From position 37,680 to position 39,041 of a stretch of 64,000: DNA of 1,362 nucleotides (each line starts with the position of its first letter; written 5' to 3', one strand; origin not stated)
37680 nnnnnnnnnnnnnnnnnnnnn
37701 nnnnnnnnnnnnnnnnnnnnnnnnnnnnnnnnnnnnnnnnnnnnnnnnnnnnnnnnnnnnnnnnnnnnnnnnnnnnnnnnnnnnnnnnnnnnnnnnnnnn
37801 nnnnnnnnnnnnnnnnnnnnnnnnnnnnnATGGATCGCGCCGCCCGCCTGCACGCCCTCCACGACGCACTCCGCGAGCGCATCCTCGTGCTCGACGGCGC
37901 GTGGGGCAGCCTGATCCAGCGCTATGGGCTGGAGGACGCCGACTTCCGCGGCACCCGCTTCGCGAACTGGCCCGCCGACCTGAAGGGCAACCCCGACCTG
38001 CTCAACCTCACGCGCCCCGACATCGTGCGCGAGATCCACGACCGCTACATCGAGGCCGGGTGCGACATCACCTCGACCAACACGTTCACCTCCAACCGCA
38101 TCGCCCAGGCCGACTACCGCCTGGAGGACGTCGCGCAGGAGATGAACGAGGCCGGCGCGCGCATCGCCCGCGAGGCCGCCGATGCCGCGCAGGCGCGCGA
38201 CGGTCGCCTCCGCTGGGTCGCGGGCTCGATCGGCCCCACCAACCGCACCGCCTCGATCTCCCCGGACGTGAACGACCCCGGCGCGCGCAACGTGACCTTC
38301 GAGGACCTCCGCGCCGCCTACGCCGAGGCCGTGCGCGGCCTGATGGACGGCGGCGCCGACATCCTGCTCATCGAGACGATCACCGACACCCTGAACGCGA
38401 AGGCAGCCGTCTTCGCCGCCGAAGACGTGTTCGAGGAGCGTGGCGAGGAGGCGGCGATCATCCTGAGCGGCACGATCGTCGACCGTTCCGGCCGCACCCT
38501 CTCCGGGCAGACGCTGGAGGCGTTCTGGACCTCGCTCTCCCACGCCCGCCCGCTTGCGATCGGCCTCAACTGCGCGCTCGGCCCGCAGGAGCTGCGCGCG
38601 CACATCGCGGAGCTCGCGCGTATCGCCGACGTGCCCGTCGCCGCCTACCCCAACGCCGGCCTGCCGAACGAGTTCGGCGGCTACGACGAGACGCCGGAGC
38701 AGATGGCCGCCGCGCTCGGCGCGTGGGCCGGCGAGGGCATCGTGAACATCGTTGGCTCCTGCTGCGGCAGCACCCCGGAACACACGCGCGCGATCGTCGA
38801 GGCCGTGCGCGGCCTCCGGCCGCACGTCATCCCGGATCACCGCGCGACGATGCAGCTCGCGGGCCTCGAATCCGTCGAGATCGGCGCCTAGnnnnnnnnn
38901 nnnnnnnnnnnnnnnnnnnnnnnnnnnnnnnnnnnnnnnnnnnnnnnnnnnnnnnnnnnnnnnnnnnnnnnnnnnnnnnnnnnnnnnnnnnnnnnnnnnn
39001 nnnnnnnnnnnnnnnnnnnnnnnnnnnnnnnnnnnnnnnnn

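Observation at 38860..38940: Methionine synthase is encoded as two abutting in-frame ORFs (…VEIGA-TAG-ATG-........…)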

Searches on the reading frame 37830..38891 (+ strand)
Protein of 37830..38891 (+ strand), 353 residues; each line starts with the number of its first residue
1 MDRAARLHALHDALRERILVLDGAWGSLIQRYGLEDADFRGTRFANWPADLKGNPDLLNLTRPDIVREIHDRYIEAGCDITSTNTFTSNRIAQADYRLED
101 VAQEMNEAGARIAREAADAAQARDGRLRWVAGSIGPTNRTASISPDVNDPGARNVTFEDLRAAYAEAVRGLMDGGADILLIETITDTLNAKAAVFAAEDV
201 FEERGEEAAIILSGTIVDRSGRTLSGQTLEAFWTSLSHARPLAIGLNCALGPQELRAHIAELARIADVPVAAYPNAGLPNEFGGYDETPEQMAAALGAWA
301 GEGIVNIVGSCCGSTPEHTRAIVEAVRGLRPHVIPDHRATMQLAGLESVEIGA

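Call 7: find_encoding_contigs(protein=window:37830-38891:+, flank=4000, max_places=10)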
Protein window:37830-38891:+ (353 aa): 1 contig read that carries it; 1 place shown.
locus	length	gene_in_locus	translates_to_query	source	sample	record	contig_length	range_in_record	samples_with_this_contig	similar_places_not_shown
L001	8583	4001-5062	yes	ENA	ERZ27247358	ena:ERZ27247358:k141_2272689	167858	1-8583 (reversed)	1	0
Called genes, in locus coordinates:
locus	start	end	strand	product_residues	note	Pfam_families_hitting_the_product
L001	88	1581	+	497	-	PF08668:HDOD, PF00990:GGDEF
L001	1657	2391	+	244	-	PF01507:PAPS_reduct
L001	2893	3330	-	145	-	PF03061:4HBT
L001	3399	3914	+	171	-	PF00472:RF-1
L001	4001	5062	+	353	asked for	PF02574:S-methyl_trans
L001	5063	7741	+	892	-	PF00809:Pterin_bind, PF02607:B12-binding_2, PF02310:B12-binding, PF02965:Met_synt_B12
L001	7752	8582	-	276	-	?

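Call 8: search_protein_families(library=pfam, proteins=[window:37830-38888:+])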
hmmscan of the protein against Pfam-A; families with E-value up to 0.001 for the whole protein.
window:37830-38888:+ (353 aa): 1 family
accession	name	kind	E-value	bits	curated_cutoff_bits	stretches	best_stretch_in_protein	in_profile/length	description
PF02574.22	S-methyl_trans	-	3e-92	310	22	1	19-326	1-283/283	Homocysteine S-methyltransferase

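Call 9: find_homologous_proteins(query=window:37830-38888:+, max_evalue=1e-30)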
Query window:37830-38888:+ (353 aa): 8000 proteins with E <= 1e-30 among 8000 candidates; the best 120 are listed.
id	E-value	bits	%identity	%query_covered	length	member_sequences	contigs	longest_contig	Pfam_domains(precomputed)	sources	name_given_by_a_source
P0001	3.6e-224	761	97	100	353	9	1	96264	PF02574.23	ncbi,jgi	jgi:5-methyltetrahydrofolate--homocysteine methyltransferase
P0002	1.9e-208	709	89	100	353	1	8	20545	PF02574.23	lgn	-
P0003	2.2e-203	693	88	100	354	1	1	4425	PF02574.23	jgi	jgi:5-methyltetrahydrofolate--homocysteine methyltransferase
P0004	5.3e-198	675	85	100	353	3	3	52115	PF02574.23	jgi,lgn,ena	-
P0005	7.6e-196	668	84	100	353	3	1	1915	PF02574.23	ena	-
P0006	3.8e-176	603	77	100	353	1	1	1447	PF02574.23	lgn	-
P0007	4.9e-176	603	77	100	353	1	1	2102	PF02574.23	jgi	jgi:5-methyltetrahydrofolate--homocysteine methyltransferase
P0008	1.5e-175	601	76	100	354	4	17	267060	PF02574.23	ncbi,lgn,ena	-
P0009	5.6e-173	593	75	100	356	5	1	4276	PF02574.23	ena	-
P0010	1.8e-170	584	74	100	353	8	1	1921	PF02574.23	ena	-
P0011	6.4e-168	576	74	99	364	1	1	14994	PF02574.23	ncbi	-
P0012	8.6e-168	576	74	99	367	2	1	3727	PF02574.23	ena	-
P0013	1.2e-167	575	71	99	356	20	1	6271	PF02574.23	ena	-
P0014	5.4e-167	573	72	99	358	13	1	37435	PF02574.23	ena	-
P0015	3.4e-165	567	72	99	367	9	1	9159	PF02574.23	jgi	-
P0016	7.2e-161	553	70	99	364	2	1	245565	PF02574.23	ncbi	ncbi:MAG: hypothetical protein AMXMBFR23_10590 [Chloroflexota bacterium]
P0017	9.5e-158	543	68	98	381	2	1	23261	PF02574.23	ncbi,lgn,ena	-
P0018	1.1e-157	542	69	99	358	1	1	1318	PF02574.23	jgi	-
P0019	1.9e-156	538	68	99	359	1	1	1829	PF02574.23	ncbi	-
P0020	2.4e-155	535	69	99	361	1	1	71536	PF02574.23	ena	-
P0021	3.1e-155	534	68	99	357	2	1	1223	PF02574.23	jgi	jgi:5-methyltetrahydrofolate--homocysteine methyltransferase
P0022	3.2e-155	534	69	99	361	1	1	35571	PF02574.23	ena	-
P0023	7.9e-155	533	69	99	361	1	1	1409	PF02574.23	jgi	-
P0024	1.4e-154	532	67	96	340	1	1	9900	PF02574.23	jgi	jgi:5-methyltetrahydrofolate--homocysteine methyltransferase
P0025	3.1e-154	531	69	99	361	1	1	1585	PF02574.23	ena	-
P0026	1.3e-153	529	66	100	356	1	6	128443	PF02574.23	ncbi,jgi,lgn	-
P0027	2.6e-153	528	66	99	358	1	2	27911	PF02574.23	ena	-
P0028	2.7e-153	528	69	99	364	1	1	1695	PF02574.23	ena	-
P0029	3.7e-153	528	69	99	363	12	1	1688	PF02574.23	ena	-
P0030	5.4e-153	527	68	100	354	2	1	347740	PF02574.23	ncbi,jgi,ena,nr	ncbi:MAG TPA: homocysteine S-methyltransferase family protein [Azospirillaceae bacterium]|nr:homocys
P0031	1.1e-152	526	68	99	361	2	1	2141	PF02574.23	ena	-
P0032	1.3e-152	526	68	100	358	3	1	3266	PF02574.23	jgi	jgi:5-methyltetrahydrofolate--homocysteine methyltransferase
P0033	1.4e-152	526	68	99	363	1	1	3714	PF02574.23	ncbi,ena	-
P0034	5.4e-152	524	67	100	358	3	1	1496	PF02574.23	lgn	-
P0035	6.8e-152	523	66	99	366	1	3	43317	PF02574.23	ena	-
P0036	1.7e-151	522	67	99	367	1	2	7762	PF02574.23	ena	-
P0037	3.1e-151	521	68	99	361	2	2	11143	PF02574.23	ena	-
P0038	3.7e-151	521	66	99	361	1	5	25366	PF02574.23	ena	-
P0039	6.9e-151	520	66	99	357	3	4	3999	PF02574.23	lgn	-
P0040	7.3e-151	520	67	99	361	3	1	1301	PF02574.23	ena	-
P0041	9.0e-151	520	67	99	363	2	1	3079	PF02574.23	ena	-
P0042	1.3e-150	519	66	99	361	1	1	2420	PF02574.23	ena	-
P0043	1.3e-150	519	66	99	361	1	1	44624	PF02574.23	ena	-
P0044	1.5e-150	519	66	99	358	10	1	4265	PF02574.23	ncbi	-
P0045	3.1e-150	518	67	99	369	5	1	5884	PF02574.23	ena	-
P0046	4.7e-150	517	66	99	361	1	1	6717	PF02574.23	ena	-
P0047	4.9e-150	517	66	99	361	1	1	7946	PF02574.23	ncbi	-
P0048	6.8e-150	517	64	99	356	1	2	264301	PF02574.23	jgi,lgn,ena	-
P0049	2.6e-149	515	66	99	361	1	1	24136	PF02574.23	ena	-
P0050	3.2e-149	515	64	100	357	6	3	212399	PF02574.23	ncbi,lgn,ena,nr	ncbi:MAG: homocysteine S-methyltransferase family protein [Dehalococcoidia bacterium]|nr:homocystein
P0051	8.4e-149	513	67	97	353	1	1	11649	PF02574.23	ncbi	ncbi:MAG: methionine synthase, partial [Chloroflexi bacterium]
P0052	1.3e-148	513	68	95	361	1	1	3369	PF02574.23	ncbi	-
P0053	2.6e-148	512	67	98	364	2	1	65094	PF02574.23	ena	-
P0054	3.4e-148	511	65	100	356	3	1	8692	PF02574.23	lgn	-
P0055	9.7e-148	510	66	99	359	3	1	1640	PF02574.23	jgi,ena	-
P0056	1.1e-147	510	65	99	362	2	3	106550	PF02574.23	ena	-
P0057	1.3e-147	509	67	95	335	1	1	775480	PF02574.23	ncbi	-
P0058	3.1e-146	505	65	99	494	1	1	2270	PF02574.23,PF00809.29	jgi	jgi:5-methyltetrahydrofolate--homocysteine methyltransferase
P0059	6.0e-146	504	66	96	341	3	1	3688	PF02574.23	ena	-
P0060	1.0e-145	503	65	99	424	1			PF02574.23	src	-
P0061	2.4e-145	502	65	99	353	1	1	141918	PF02574.23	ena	-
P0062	8.8e-145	500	65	99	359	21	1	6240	PF02574.23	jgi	jgi:5-methyltetrahydrofolate--homocysteine methyltransferase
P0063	4.0e-144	498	65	98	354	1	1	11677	PF02574.23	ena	-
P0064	1.3e-143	496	65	95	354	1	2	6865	PF02574.23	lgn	-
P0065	1.8e-143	496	63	96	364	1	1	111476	PF02574.23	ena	-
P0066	2.4e-143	495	62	99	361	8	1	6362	PF02574.23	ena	-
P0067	3.0e-143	495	66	99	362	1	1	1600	PF02574.23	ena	-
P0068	5.1e-143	494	63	98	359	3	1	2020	PF02574.23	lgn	-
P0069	5.4e-143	494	66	99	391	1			PF02574.23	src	-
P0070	5.9e-143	494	62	100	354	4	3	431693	PF02574.23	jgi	jgi:5-methyltetrahydrofolate--homocysteine methyltransferase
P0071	6.6e-143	494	63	99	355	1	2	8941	PF02574.23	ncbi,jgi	jgi:5-methyltetrahydrofolate--homocysteine methyltransferase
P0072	7.3e-143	494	64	99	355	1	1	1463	PF02574.23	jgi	jgi:5-methyltetrahydrofolate--homocysteine methyltransferase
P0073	1.7e-142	492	62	98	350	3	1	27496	PF02574.23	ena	-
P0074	2.2e-142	492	62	100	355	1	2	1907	PF02574.23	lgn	-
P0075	2.3e-142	492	63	99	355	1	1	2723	PF02574.23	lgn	-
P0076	4.3e-142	491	65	96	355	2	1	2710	PF02574.23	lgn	-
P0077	5.5e-142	491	63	99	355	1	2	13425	PF02574.23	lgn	-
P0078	5.7e-142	491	63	100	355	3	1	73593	PF02574.23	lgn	-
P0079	6.8e-142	491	61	99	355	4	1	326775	PF02574.23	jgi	jgi:5-methyltetrahydrofolate--homocysteine methyltransferase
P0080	7.0e-142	490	63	99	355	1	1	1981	PF02574.23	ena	-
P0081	7.0e-142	490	63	99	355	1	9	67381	PF02574.23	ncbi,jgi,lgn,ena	jgi:5-methyltetrahydrofolate--homocysteine methyltransferase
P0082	9.1e-142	490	63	98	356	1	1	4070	PF02574.23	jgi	jgi:5-methyltetrahydrofolate--homocysteine methyltransferase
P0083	9.4e-142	490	66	99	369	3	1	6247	PF02574.23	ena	-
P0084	9.9e-142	490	65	98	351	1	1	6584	PF02574.23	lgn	-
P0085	1.4e-141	490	63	99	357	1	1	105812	PF02574.23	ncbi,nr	ncbi:MAG: homocysteine S-methyltransferase family protein [Rhodospirillaceae bacterium]|nr:homocyste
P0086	1.4e-141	490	63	99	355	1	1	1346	PF02574.23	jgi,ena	-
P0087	1.7e-141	489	63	98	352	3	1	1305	PF02574.23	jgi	jgi:5-methyltetrahydrofolate--homocysteine methyltransferase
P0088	1.7e-141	489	63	98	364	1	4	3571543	PF02574.23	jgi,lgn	-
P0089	1.9e-141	489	64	99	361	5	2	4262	PF02574.23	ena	-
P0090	2.2e-141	489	63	99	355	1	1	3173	PF02574.23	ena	-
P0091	2.5e-141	489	65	96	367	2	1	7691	PF02574.23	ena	-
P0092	3.2e-141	488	61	100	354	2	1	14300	PF02574.23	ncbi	-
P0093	3.6e-141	488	63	99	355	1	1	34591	PF02574.23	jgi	-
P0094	4.7e-141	488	63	100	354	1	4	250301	PF02574.23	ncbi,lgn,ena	-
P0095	5.0e-141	488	62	100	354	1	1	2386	PF02574.23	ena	-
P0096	7.1e-141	487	64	100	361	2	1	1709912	PF02574.23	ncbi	-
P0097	7.9e-141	487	64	99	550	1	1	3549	PF02574.23,PF00809.29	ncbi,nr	ncbi:MAG TPA: homocysteine S-methyltransferase family protein, partial [Candidatus Limnocylindrales 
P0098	9.1e-141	487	64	97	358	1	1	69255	PF02574.23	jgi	jgi:5-methyltetrahydrofolate--homocysteine methyltransferase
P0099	1.0e-140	487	64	100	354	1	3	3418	PF02574.23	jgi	jgi:5-methyltetrahydrofolate--homocysteine methyltransferase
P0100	1.2e-140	486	63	100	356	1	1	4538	PF02574.23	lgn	-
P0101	1.6e-140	486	62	100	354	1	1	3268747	PF02574.23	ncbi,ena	-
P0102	1.7e-140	486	61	99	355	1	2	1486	PF02574.23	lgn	-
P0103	1.7e-140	486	65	99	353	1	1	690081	PF02574.23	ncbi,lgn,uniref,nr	ncbi:5-methyltetrahydrofolate--homocysteine methyltransferase [Prosthecomicrobium pneumaticum]|unire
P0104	2.3e-140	486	60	100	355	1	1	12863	PF02574.23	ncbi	-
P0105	2.5e-140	485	63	100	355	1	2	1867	PF02574.23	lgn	-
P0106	2.5e-140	485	63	99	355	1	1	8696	PF02574.23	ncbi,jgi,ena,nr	ncbi:MAG TPA: homocysteine S-methyltransferase family protein [Azospirillaceae bacterium]|nr:homocys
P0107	2.7e-140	485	62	98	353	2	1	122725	PF02574.23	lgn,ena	-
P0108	2.9e-140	485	62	98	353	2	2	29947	PF02574.23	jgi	-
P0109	3.2e-140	485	66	94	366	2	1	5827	PF02574.23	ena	-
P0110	3.5e-140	485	65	96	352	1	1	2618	PF02574.23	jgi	jgi:5-methyltetrahydrofolate--homocysteine methyltransferase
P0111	3.6e-140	485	64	99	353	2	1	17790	PF02574.23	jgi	jgi:5-methyltetrahydrofolate--homocysteine methyltransferase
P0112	4.5e-140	485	62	98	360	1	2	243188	PF02574.23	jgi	-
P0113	4.6e-140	485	63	97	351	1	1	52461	PF02574.23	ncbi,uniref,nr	ncbi:homocysteine S-methyltransferase family protein [Parvularcula maris]|uniref:Methionine synthase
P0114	4.7e-140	484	63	98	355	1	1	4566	PF02574.23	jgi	-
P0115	4.9e-140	484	64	100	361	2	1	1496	PF02574.23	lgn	-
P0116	5.0e-140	484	64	100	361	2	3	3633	PF02574.23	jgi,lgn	jgi:5-methyltetrahydrofolate--homocysteine methyltransferase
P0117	5.0e-140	484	62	94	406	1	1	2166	PF02574.23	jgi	jgi:5-methyltetrahydrofolate--homocysteine methyltransferase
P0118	6.0e-140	484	62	99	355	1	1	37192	PF02574.23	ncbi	-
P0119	6.0e-140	484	63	98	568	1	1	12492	PF02574.23,PF00809.29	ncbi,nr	ncbi:MAG TPA: homocysteine S-methyltransferase family protein, partial [Gammaproteobacteria bacteriu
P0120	6.3e-140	484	63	100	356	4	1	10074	PF02574.23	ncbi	-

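Call 11: find_related_loci(query=window:37830-38888:+, collection=genome_contigs, flank=4000)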
Query window:37830-38888:+ (353 aa) in genome_contigs; peptide patterns used: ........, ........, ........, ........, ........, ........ (x = any residue, [..] = any of these).
600 stretches matched a pattern (row limit reached: there are more); 524 encode a relative of the query (tblastn E <= 1e-3); the best 80 are kept; 80 distinct loci.
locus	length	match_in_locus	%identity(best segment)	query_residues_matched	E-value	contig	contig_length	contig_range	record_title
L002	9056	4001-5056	75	1-352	7e-177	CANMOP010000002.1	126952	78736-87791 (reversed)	MAG: Chloroflexi bacterium isolate ZH-3nov15-188 genome assembly, contig: ZH-3nov15-C39, whole genome shotgun sequence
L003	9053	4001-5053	65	3-353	3e-155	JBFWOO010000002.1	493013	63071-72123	MAG: Dehalococcoidia bacterium isolate CA_2019_TPBF_138 NODE_138_length_493013_cov_8.872413_TPBF, whole genome shotgun s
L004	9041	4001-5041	67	6-351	3e-152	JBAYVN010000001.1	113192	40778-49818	MAG: Dehalococcoidia bacterium isolate SO_2016_LW3_60 scaffold00246_LW162_2016, whole genome shotgun sequence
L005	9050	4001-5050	62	4-352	2e-143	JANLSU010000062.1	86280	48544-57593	MAG: bacterium isolate OTE_25_metabat_308 OTE_25_k141_3697113, whole genome shotgun sequence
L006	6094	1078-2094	64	14-351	4e-143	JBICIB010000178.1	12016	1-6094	MAG: Planctomycetota bacterium JB042 k127_135478, whole genome shotgun sequence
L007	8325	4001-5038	61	1-347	1e-142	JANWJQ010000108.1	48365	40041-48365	MAG: Rhizomicrobium sp. isolate CRAIB_MAG71 c_000000052371, whole genome shotgun sequence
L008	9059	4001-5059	59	1-353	2e-142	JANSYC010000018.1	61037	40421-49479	MAG: Alphaproteobacteria bacterium isolate bin.41 k141_485341_length_61037_cov_14.0000, whole genome shotgun sequence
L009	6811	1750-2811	61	1-353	6e-142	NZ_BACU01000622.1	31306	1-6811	Azospirillum sp. B4, whole genome shotgun sequence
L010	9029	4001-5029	61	10-352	1e-141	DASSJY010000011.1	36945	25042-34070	MAG TPA_asm: Gammaproteobacteria bacterium isolate SMAG_U1127 k141_881844, whole genome shotgun sequence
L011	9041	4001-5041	63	6-351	8e-142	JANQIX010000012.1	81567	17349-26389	MAG: Alphaproteobacteria bacterium isolate PL24a_bin.80 k99_6177023, whole genome shotgun sequence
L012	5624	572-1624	65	3-352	1e-141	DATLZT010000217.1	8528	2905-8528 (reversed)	MAG TPA_asm: Gemmatimonadales bacterium isolate SMAG_U13306 k141_274007, whole genome shotgun sequence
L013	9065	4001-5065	62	1-351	5e-141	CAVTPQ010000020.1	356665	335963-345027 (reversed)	MAG: uncultured Alphaproteobacteria bacterium isolate MFD03323.bin.1.108 genome assembly, contig: contig_30826, whole ge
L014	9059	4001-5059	60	1-353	5e-141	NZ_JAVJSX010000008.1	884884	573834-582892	MAG: Thalassobaculum sp. isolate G1-WW12-27 k141_99179, whole genome shotgun sequence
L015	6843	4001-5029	60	10-352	1e-140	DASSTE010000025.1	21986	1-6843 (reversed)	MAG TPA_asm: Gammaproteobacteria bacterium isolate SMAG_U533 k141_1133653, whole genome shotgun sequence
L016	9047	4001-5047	60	6-353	5e-140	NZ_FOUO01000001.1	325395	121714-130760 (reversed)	Ectothiorhodospira mobilis strain DSM 4180, whole genome shotgun sequence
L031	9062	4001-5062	62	1-353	2e-137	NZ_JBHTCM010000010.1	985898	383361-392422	Rhodocista pekingensis strain CGMCC 1.2194 platanus_K_17_124_10, whole genome shotgun sequence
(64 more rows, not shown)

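Call 14: find_encoding_contigs(protein=P0001, flank=3500, max_places=4)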
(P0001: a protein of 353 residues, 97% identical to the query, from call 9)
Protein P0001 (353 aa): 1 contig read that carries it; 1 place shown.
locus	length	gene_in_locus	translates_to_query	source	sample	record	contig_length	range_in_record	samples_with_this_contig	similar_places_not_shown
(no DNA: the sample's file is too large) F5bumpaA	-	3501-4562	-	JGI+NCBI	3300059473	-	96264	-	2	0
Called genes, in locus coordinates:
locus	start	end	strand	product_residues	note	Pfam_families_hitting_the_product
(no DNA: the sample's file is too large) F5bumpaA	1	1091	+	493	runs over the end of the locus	PF08668:HDOD, PF00990:GGDEF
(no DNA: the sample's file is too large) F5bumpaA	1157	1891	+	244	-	PF01507:PAPS_reduct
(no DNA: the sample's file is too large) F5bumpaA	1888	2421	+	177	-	PF13302:Acetyltransf_3, PF00583:Acetyltransf_1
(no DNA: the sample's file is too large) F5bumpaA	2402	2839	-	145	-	PF03061:4HBT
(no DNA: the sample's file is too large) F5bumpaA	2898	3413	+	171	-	PF00472:RF-1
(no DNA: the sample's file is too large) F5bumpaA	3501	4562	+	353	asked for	PF02574:S-methyl_trans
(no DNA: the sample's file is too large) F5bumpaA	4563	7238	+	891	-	PF00809:Pterin_bind, PF02607:B12-binding_2, PF02310:B12-binding, PF02965:Met_synt_B12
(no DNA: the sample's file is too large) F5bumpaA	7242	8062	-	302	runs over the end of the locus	PF02219:MTHFR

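Call 15: find_encoding_contigs(protein=P0002, flank=3500, max_places=4)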
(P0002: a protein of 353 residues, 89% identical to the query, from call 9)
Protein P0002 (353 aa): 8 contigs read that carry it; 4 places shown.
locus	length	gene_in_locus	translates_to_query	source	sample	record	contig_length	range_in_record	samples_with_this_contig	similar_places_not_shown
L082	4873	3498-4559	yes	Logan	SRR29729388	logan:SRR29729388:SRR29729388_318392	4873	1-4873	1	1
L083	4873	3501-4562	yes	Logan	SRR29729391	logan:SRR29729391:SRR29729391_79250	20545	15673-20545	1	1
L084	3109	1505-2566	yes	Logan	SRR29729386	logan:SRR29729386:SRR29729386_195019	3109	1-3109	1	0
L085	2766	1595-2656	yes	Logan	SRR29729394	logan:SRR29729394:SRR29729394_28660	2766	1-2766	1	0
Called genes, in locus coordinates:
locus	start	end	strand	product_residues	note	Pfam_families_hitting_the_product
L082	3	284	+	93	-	?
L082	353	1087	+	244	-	PF01507:PAPS_reduct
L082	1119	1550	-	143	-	PF03061:4HBT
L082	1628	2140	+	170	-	PF00472:RF-1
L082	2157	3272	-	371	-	-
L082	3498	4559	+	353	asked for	PF02574:S-methyl_trans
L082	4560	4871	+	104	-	?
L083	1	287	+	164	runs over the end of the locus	PF00990:GGDEF, PF17853:GGDEF_2 (faint)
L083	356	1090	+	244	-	PF01507:PAPS_reduct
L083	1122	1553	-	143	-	PF03061:4HBT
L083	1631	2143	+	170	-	PF00472:RF-1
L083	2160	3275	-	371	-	-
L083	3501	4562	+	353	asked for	PF02574:S-methyl_trans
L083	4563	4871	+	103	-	?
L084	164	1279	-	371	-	-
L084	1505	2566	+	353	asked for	PF02574:S-methyl_trans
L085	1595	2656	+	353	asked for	PF02574:S-methyl_trans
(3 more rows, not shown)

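Call 23: find_encoding_contigs(protein=P0004, flank=3500, max_places=3)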
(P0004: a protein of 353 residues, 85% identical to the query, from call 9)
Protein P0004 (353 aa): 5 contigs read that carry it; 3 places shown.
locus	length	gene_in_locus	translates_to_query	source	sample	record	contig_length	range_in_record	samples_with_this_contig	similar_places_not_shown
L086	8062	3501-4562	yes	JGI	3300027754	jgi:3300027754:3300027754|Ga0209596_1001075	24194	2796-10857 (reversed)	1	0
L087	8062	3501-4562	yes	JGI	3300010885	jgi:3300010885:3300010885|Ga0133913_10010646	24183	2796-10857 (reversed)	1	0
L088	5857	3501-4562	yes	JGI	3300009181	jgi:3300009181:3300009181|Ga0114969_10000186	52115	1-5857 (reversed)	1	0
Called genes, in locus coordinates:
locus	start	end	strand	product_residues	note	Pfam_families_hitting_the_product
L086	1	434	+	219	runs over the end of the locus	-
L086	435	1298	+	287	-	PF03116:NQR2_RnfD_RnfE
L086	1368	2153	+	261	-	PF00106:adh_short, PF08659:KR, PF23441:SDR, PF13561:adh_short_C2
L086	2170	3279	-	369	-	-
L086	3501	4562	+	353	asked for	PF02574:S-methyl_trans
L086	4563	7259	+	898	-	PF00809:Pterin_bind, PF02607:B12-binding_2, PF02310:B12-binding, PF02965:Met_synt_B12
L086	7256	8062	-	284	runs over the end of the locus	PF02219:MTHFR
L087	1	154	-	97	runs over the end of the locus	-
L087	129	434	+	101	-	-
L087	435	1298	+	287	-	PF03116:NQR2_RnfD_RnfE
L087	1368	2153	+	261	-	PF00106:adh_short, PF08659:KR, PF23441:SDR, PF13561:adh_short_C2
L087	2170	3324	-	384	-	-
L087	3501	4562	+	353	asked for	PF02574:S-methyl_trans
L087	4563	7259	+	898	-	PF00809:Pterin_bind, PF02607:B12-binding_2, PF02310:B12-binding, PF02965:Met_synt_B12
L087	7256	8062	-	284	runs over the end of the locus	PF02219:MTHFR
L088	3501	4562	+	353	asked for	PF02574:S-methyl_trans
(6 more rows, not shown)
